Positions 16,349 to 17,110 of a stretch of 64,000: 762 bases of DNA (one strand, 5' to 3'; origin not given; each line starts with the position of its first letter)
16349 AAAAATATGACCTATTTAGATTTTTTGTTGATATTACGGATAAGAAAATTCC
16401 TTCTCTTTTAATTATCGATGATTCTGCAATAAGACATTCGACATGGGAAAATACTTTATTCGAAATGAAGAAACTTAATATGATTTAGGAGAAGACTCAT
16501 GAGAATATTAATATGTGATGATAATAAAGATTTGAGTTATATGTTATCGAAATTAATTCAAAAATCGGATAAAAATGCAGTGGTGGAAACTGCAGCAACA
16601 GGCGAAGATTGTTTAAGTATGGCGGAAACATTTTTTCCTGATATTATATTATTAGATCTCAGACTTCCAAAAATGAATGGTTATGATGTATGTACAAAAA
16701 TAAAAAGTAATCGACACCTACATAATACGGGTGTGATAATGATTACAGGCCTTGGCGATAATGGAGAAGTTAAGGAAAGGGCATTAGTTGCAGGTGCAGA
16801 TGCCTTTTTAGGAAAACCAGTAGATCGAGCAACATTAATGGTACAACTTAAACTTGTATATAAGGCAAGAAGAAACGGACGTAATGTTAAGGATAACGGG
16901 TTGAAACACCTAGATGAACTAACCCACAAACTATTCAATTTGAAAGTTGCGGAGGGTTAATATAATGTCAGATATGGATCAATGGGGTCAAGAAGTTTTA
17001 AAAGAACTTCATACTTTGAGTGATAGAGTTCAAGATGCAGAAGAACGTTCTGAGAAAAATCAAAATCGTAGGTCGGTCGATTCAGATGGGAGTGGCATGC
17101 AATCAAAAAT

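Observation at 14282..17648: Signalling-type cassette: metallophosphoesterase, GNAT, HAD hydrolase and a stand-alone CheY-like receiver domain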

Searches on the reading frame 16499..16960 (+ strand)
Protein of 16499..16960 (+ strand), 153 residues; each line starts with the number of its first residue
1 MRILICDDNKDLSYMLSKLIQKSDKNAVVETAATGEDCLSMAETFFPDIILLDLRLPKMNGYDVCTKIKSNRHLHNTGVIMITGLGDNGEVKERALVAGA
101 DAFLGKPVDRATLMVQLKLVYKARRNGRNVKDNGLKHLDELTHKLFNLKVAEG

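Call 3: search_protein_families(library=pfam, proteins=[window:16499-16960:+], max_evalue=0.1)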
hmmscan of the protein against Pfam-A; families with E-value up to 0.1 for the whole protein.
window:16499-16960:+ (153 aa): 3 families
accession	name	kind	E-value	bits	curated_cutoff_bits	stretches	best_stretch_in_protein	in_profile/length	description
PF00072.30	Response_reg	-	2.8e-24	85.9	30.2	1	3-116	1-109/111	Response regulator receiver domain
PF23198.2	PDE8A_N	-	0.091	13.1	29.6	0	29-84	37-93/147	PDE8A-like, N-terminal domain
PF20274.4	cREC_REC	-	0.099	13.8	27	0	5-77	4-65/88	Cyclic-phosphate processing Receiver domain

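Call 4: search_protein_families(library=phrogs, proteins=[window:16499-16960:+], max_evalue=0.01)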
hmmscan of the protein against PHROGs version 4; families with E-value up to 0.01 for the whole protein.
window:16499-16960:+ (153 aa): 6 families
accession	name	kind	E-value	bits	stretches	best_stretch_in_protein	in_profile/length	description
phrog_731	-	unknown function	1.1e-25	91.4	1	1-132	2-128/227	-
phrog_5982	-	unknown function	2.7e-15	56.3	1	2-130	870-994/1030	-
phrog_37855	-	unknown function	3.8e-14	53.4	1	2-119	7-126/278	-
phrog_20458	-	unknown function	1.3e-13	51.1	1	2-118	699-814/829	-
phrog_8810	-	unknown function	1.4e-09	38.9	1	1-126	1-125/245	-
phrog_22245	-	unknown function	1.4e-08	35.3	1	1-107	4-108/349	-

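Call 10: search_solved_structures(query=window:16499-16957:+, show_alignments=3)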
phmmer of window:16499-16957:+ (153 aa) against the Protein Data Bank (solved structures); distinct sequences matched with E-value up to 0.001: 251 (the best 60 are shown).
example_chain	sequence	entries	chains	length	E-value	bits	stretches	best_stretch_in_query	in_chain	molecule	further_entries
1dz3_A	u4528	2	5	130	5.3e-18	68.5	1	2-121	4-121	Stage 0 sporulation protein A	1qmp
1w25_A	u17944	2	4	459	1.9e-17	66.7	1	2-119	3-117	STALKED-CELL DIFFERENTIATION CONTROLLING PROTEIN | RESPONSE REGULATOR PLED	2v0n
2wb4_A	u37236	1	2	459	2e-17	66.7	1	2-119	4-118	DIGUANYLATE CYCLASE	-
9g85_A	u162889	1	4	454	2.5e-17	66.4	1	2-119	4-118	Response regulator PleD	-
9g86_A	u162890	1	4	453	2.5e-17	66.4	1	2-119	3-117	Response regulator PleD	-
9xzo_A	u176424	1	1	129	3e-15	59.6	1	2-122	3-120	De novo protein M1X0B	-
9phz_E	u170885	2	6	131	4.1e-15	59.2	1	2-118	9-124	Stage 0 sporulation protein A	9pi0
5wq0_B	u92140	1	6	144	7.5e-15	58.3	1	2-119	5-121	Stage 0 sporulation protein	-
5wq0_D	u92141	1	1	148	2e-14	57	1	2-116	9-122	Stage 0 sporulation protein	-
6is1_A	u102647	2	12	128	1.9e-13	53.8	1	2-122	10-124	Response regulator ArlR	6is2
6is3_C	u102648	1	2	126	2.3e-13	53.5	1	2-121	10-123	Response regulator ArlR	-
1mvo_A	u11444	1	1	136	5.8e-13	52.2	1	2-122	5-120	PhoP response regulator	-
1p2f_A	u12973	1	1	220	7.5e-13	51.8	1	2-127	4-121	Response Regulator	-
4uhj_A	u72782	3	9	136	7.6e-13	51.8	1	2-122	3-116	TRANSCRIPTIONAL REGULATORY PROTEIN CPXR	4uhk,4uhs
3nns_A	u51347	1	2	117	7.8e-13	51.8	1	2-118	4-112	DNA BINDING RESPONSE REGULATOR B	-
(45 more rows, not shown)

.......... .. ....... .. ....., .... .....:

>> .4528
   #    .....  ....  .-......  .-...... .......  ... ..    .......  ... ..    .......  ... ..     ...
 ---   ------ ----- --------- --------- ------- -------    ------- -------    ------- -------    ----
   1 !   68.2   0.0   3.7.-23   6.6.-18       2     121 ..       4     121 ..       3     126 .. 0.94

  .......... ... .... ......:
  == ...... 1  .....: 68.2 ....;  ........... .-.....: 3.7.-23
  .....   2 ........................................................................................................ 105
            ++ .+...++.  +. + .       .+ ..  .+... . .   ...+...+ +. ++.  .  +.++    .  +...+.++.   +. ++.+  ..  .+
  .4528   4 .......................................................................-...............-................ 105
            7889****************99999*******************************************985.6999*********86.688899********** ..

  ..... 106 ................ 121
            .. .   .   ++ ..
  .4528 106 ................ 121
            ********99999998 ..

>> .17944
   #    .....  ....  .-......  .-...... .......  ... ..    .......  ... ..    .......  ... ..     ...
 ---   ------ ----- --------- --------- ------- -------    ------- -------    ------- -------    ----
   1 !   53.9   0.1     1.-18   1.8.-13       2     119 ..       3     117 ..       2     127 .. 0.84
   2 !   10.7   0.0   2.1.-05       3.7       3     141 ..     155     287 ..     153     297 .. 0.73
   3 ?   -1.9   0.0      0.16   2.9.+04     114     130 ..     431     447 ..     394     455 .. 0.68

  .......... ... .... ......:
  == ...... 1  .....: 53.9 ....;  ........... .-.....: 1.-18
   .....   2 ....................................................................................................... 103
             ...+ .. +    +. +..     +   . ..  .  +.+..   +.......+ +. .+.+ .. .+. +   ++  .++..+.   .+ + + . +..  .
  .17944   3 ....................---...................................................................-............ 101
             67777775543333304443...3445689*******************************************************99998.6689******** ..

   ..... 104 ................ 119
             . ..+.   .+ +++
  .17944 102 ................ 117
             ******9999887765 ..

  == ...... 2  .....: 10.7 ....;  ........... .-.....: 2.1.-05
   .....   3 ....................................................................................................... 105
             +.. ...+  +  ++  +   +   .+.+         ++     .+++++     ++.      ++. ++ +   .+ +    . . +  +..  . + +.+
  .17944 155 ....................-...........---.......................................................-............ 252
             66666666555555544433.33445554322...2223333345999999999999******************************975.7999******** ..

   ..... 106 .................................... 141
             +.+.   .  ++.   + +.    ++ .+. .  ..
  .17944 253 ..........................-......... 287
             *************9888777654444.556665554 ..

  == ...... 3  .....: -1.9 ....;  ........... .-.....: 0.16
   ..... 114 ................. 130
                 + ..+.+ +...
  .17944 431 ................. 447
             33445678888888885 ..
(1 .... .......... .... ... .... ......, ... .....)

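Call 11: search_dna_similar(query=window:16499-16957:+, collection=phages, mode=protein, max_rows=40)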
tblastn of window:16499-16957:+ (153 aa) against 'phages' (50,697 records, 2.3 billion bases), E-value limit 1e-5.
Records with a match: 79; places in all: 81; records where one place covers at least 80% of the query: 36.
Best place of each record, by identity: <60% 79.
By first word of the organism name: Bacteriophage 35; Listeria 28; Acinetobacter 8; Staphylococcus 5; Enterococcus 2; Salmonella 1.
By host as written in the record: - 43; Listeria monocytogenes 28; Staphylococcus aureus 5; Enterococcus faecalis 2; Salmonella enterica subsp. enterica serovar Kentucky 1.
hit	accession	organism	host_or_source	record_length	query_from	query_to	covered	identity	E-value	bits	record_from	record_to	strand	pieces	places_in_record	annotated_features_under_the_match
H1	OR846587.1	Enterococcus phage Efs 1-1-1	Enterococcus faecalis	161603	2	142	92%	34.0%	4e-11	65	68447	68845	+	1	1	record has no annotation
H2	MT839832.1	Bacteriophage sp.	human fecal samples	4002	1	126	82%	37.3%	4e-8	56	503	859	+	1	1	record has no annotation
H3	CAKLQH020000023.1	Acinetobacter phage MD-2021a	not known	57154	1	118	77%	36.4%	7e-9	59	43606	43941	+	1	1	ypdB: putative response regulator in two-component system with YpdA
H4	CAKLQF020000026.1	Acinetobacter phage MD-2021a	not known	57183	1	118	77%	36.4%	7e-9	59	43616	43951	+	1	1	ypdB: putative response regulator in two-component system with YpdA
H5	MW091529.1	Bacteriophage sp. 103231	sewage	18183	1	144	94%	29.7%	9e-6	50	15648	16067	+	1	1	antibiotic efflux protein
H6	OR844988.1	Staphylococcus phage SA 1306 Kay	Staphylococcus aureus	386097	2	135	88%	31.3%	2e-10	64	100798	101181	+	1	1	record has no annotation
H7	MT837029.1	Bacteriophage sp.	human fecal samples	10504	2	124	80%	34.1%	8e-14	73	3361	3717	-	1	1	record has no annotation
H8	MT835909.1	Bacteriophage sp.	human fecal samples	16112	2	145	94%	28.5%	9e-8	56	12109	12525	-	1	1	record has no annotation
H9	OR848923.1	Listeria phage LM 4-14-1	Listeria monocytogenes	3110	1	139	91%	29.5%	2e-6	51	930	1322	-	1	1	record has no annotation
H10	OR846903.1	Listeria phage LM 4-11-1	Listeria monocytogenes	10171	1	139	91%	29.5%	3e-6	51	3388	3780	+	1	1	record has no annotation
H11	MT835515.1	Bacteriophage sp.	human fecal samples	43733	2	150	97%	26.8%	4e-9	59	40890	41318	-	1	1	record has no annotation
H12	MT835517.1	Bacteriophage sp.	human fecal samples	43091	2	127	82%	31.7%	2e-10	63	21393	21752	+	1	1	record has no annotation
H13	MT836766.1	Bacteriophage sp.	human fecal samples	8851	1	134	88%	29.6%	4e-6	50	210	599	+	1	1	record has no annotation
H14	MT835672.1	Bacteriophage sp.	human fecal samples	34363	3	130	84%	30.5%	3e-8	57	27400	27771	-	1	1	record has no annotation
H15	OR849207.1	Listeria phage LM 4-14-1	Listeria monocytogenes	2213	2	118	76%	33.3%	4e-8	57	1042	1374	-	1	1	record has no annotation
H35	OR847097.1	Listeria phage LM 4-11-1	Listeria monocytogenes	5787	1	133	87%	27.7%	1e-6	52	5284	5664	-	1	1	record has no annotation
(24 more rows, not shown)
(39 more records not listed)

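Call 12: search_protein_families(library=ncbifam, proteins=[window:16499-16957:+], max_evalue=0.01)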
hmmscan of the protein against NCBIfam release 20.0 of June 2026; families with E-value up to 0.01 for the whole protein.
window:16499-16957:+ (153 aa): 97 families (the best 25 are shown)
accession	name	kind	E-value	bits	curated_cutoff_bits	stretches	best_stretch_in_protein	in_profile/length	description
NF007135.0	PRK09581.1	equivalog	1.7e-23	83.2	474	1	2-120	4-119/457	PleD family two-component system response regulator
TIGR02875.1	spore_0_A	equivalog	3e-21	75.9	200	1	1-126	3-127/262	sporulation transcription factor Spo0A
NF045991.1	RespRegCtrARhodob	equivalog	9.9e-19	68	350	1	1-122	1-117/224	response regulator transcription factor CtrA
NF040689.1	MtrAB_MtrA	equivalog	1.6e-18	66.9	300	1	3-124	1-116/219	MtrAB system response regulator MtrA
TIGR02154.1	PhoB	equivalog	4.5e-17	62.1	296.2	1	2-145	4-146/226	phosphate regulon transcriptional regulator PhoB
NF007935.0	PRK10651.1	equivalog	9.8e-17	60.8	250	1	2-119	8-122/216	two-component system response regulator NarL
NF001965.0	PRK00742.1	subfamily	1.3e-16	60.8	293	1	1-112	4-116/357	chemotaxis-specific protein-glutamate methyltransferase CheB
NF045944.1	ResRegRpaBCyano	equivalog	2e-15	56.8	330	1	4-128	1-119/229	response regulator transcription factor RpaB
NF041866.1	EpsW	equivalog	5e-15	55.3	200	1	3-123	8-127/131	exopolysaccharide biosynthesis response regulator EpsW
NF040534.1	resp_reg_YycF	equivalog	7.9e-15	54.7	340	1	2-133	2-125/231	response regulator YycF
NF008318.0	PRK11107.1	equivalog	1.1e-14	53.5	890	1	1-126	668-789/920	two-component sensor histidine kinase BarA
NF012227.0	AdeR_RR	equivalog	2.9e-14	53.1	340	1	2-127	13-132/239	efflux system response regulator transcription factor AdeR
NF041733.1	resp_reg_CseB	equivalog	9.6e-14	51.3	350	1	25-125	23-119/228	two-component system response regulator CseB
NF007005.1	PRK09468.1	equivalog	1.9e-13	50.4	331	1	2-149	5-145/237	osmolarity response regulator transcription factor OmpR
NF041367.1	CheY_Halo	equivalog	2.1e-13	50.6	200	1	3-117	1-110/114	chemotaxis protein CheY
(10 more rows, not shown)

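Call 13: find_homologous_proteins(query=window:16499-16957:+, max_evalue=0.00001)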
Query window:16499-16957:+ (153 aa): 14 proteins with E <= 0.00001 among 33 candidates.
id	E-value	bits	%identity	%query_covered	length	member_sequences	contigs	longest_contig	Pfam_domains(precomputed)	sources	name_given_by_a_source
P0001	3.2e-93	327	99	100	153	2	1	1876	PF00072.31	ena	-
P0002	6.7e-72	258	78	100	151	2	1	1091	PF00072.31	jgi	jgi:two-component system cell cycle response regulator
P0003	9.7e-47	176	57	100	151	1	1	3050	PF00072.31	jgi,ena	-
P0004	2.5e-10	58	33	74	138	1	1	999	PF00072.31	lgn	-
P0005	2.9e-10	58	38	80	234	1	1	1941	PF00486.35,PF00072.31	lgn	-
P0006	2.1e-9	55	35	73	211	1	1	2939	PF00072.31,PF01627.29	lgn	-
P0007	7.8e-8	50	38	53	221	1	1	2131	PF00486.35,PF00072.31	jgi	jgi:DNA-binding response OmpR family regulator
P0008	1.2e-7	50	34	80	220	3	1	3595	PF00486.35,PF00072.31,PF21695.4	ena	-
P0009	3.1e-7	48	28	48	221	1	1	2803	PF00486.35,PF00072.31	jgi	jgi:DNA-binding response OmpR family regulator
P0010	8.4e-7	47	31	95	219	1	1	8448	PF00486.35,PF00072.31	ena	-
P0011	8.4e-7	47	31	95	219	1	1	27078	PF00486.35,PF00072.31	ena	-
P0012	1.2e-6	46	35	71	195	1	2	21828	PF00072.31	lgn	-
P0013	1.5e-6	46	31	88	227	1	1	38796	PF00486.35,PF00072.31,PF21695.4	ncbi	-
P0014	3.3e-6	45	35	83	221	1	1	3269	PF00486.35,PF00072.31,PF21695.4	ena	-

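Call 14: find_encoding_contigs(protein=P0003, flank=10000)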
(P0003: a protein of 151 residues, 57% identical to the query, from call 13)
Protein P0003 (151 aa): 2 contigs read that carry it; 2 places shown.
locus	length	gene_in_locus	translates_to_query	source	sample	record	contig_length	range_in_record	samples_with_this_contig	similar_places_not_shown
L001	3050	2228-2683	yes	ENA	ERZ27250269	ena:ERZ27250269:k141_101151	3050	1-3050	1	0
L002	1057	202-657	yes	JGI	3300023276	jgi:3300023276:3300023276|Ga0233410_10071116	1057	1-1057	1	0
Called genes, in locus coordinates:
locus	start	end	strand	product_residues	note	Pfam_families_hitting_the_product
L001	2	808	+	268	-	?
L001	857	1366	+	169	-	PF00583:Acetyltransf_1, PF13673:Acetyltransf_10 (weak), PF13508:Acetyltransf_7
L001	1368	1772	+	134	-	PF18905:DUF5661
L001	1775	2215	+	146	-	-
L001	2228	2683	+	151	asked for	PF00072:Response_reg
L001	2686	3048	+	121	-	?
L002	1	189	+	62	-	?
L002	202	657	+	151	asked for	PF00072:Response_reg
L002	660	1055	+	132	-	?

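Call 15: find_encoding_contigs(protein=P0002, flank=10000)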
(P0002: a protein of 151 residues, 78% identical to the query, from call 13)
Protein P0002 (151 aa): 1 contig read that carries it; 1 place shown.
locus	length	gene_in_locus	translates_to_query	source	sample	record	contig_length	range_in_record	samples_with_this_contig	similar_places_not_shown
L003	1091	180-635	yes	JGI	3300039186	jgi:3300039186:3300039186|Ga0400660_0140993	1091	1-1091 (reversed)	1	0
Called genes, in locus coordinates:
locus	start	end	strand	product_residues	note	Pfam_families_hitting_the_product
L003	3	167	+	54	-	?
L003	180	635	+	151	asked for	PF00072:Response_reg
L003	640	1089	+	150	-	?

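Call 16: find_related_loci(query=window:16499-16957:+, collection=viral_contigs, flank=10000)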
Query window:16499-16957:+ (153 aa) in viral_contigs; peptide patterns used: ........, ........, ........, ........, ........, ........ (x = any residue, [..] = any of these).
8 stretches matched a pattern, but none encodes a relative of the query by tblastn (E <= 1e-3).

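Call 19: find_related_loci(query=A1, collection=viral_contigs, flank=10000)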
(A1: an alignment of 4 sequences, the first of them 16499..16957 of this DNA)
Query A1 (153 aa) in viral_contigs; peptide patterns used: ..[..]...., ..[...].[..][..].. (x = any residue, [..] = any of these).
176 stretches matched a pattern, but none encodes a relative of the query by tblastn (E <= 1e-3).

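Call 20: find_encoding_contigs(protein=P0001, flank=10000)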
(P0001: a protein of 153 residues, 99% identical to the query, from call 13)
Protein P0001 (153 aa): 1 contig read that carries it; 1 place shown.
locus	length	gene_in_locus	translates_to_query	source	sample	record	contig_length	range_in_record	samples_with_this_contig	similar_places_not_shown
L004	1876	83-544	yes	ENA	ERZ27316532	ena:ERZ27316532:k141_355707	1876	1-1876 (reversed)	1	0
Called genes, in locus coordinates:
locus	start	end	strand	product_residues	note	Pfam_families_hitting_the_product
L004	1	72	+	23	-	?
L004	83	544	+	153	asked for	PF00072:Response_reg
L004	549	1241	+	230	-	-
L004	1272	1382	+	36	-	-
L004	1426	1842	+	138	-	-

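Call 21: find_related_loci(query=A1, collection=metagenome_contigs, flank=10000)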
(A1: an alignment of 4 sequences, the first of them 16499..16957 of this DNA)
Query A1 (153 aa) in metagenome_contigs; peptide patterns used: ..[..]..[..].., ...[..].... (x = any residue, [..] = any of these).
600 stretches matched a pattern (row limit reached: there are more); 318 encode a relative of the query (tblastn E <= 1e-3); the best 80 are kept; 80 distinct loci.
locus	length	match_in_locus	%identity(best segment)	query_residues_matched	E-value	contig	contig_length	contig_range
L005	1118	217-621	37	3-142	1e-18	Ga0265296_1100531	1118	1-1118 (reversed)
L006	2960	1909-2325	33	1-141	2e-16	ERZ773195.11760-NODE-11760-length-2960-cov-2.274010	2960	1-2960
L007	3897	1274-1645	35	2-130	5e-16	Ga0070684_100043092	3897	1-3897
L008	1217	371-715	36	2-122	4e-16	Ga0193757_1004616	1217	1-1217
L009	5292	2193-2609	33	1-141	6e-16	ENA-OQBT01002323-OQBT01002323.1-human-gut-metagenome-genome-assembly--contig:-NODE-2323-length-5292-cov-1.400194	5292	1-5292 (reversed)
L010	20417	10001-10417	35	3-130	3e-14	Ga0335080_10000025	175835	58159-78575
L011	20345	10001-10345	36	2-122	3e-15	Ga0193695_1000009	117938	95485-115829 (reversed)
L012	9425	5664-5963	39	2-107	4e-15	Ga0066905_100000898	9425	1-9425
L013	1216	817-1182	30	1-125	3e-15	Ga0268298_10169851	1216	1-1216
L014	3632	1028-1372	34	1-118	6e-15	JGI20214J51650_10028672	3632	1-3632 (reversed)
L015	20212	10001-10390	33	2-133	1e-14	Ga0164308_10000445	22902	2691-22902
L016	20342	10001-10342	32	3-117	2e-13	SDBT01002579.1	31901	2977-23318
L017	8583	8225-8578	38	3-125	3e-14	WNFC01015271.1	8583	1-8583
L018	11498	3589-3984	33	1-141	5e-14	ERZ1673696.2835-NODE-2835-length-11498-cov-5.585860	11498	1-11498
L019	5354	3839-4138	38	2-107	6e-14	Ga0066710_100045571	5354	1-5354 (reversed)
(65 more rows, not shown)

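Call 47: search_protein_representatives(alignment_id=A1)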
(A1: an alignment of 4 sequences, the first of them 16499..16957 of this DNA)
Query: 4 sequences, 151 profile positions. Proteins with E-value up to 0.001 (for the whole library): 601221; up to 1e-10: 89065; up to 1e-30: 568. The best 150 are listed.
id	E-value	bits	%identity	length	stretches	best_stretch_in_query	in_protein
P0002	1.0e-85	301.5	-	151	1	1-151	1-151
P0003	7.8e-79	279.2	-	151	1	1-151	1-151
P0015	7.3e-51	188.4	-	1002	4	1-122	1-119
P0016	3.3e-50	186.2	-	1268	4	3-127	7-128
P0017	3.6e-50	186.1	-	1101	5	29-141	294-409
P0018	3.9e-50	186.0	-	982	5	2-123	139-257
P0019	5.5e-50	185.5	-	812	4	2-112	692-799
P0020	3.6e-49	182.9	-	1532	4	3-133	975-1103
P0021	3.3e-48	179.7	-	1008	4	3-146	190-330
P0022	9.6e-48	178.3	-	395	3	2-124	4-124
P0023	1.8e-47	177.3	-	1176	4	2-121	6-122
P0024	1.0e-46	174.9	-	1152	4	3-118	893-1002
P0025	1.1e-46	174.8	-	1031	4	3-123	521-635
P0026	1.2e-46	174.7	-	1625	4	3-129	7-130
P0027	3.1e-46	173.3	-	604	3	2-125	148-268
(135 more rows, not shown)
